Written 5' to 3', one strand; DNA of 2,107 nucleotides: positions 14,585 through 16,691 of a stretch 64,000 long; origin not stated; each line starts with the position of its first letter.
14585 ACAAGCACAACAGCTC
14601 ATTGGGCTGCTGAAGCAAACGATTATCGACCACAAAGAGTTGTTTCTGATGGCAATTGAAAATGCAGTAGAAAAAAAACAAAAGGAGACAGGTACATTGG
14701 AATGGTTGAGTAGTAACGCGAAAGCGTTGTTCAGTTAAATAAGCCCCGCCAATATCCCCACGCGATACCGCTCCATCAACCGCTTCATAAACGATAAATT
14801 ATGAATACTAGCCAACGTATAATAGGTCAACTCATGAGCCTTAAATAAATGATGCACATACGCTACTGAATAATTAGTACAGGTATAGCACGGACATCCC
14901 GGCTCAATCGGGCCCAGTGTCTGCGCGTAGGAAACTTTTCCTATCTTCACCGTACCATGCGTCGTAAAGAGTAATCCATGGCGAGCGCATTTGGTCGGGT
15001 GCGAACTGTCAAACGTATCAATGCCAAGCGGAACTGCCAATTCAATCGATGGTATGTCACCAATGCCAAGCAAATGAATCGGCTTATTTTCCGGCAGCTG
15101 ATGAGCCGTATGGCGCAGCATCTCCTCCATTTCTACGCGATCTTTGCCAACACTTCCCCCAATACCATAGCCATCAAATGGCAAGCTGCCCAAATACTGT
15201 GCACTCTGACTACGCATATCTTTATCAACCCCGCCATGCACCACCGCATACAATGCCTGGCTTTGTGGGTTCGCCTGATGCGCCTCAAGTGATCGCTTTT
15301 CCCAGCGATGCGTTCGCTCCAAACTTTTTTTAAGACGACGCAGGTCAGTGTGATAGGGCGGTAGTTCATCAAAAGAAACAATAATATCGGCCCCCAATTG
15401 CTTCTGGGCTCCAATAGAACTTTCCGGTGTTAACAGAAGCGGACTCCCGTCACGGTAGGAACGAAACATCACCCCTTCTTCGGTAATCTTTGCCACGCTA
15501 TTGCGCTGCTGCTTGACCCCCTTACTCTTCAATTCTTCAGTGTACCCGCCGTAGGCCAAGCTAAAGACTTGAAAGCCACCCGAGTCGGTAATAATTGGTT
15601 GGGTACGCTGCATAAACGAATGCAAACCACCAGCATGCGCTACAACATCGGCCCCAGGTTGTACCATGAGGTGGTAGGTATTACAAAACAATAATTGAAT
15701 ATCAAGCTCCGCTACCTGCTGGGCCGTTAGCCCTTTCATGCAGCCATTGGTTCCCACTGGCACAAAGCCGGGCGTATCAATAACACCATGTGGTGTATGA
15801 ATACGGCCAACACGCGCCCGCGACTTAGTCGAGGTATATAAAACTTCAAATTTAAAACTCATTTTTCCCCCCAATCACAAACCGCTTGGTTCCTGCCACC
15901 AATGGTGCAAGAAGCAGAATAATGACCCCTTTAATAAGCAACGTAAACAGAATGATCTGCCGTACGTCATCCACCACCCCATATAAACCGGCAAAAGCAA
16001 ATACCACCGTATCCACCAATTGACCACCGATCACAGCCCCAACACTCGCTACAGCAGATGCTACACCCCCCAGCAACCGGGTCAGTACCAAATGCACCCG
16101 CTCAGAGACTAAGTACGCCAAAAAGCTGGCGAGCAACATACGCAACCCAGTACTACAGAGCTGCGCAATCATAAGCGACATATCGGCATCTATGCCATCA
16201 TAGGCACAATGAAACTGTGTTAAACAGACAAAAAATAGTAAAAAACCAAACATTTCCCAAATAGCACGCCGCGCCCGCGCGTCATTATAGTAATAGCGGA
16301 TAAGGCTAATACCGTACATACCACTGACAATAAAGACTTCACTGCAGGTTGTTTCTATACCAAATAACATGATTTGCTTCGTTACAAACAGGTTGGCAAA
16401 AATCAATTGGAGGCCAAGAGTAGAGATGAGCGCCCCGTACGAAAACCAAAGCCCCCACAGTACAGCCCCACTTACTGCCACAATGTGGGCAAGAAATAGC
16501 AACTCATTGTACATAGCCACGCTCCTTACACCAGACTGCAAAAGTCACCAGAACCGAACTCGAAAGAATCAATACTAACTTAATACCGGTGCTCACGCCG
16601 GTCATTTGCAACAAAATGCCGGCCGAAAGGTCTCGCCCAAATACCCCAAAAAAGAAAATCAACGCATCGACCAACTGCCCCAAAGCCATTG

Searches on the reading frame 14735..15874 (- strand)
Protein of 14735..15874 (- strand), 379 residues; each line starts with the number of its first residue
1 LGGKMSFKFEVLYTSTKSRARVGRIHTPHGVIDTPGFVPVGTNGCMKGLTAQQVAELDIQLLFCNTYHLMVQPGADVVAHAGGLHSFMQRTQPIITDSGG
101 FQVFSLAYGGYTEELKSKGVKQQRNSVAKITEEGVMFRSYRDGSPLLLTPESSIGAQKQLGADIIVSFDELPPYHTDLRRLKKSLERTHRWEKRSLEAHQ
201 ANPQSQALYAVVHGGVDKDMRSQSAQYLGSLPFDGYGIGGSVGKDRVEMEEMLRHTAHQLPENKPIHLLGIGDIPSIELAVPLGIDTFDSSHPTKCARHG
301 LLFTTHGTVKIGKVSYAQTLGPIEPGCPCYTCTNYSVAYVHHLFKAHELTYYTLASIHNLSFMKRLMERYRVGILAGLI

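Call 82: search_protein_families(library=pfam, proteins=[window:14735-15874:-], max_evalue=0.01)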
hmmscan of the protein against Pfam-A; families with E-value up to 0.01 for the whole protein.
window:14735-15874:- (379 aa): 1 family
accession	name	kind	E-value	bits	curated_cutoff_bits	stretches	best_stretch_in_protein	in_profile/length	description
PF01702.25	TGT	-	2.5e-120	402.2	26.3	1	19-377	2-342/357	Queuine tRNA-ribosyltransferase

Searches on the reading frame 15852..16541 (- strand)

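Call 82: search_protein_families(library=pfam, proteins=[window:15852-16541:-], max_evalue=0.01)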
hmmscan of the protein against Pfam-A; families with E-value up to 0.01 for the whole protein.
window:15852-16541:- (229 aa): 1 family
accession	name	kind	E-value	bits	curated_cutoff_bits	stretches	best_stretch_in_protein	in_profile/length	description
PF02592.20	Vut_1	-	4.6e-15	56.7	27.2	1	79-215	15-149/152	Putative vitamin uptake transporter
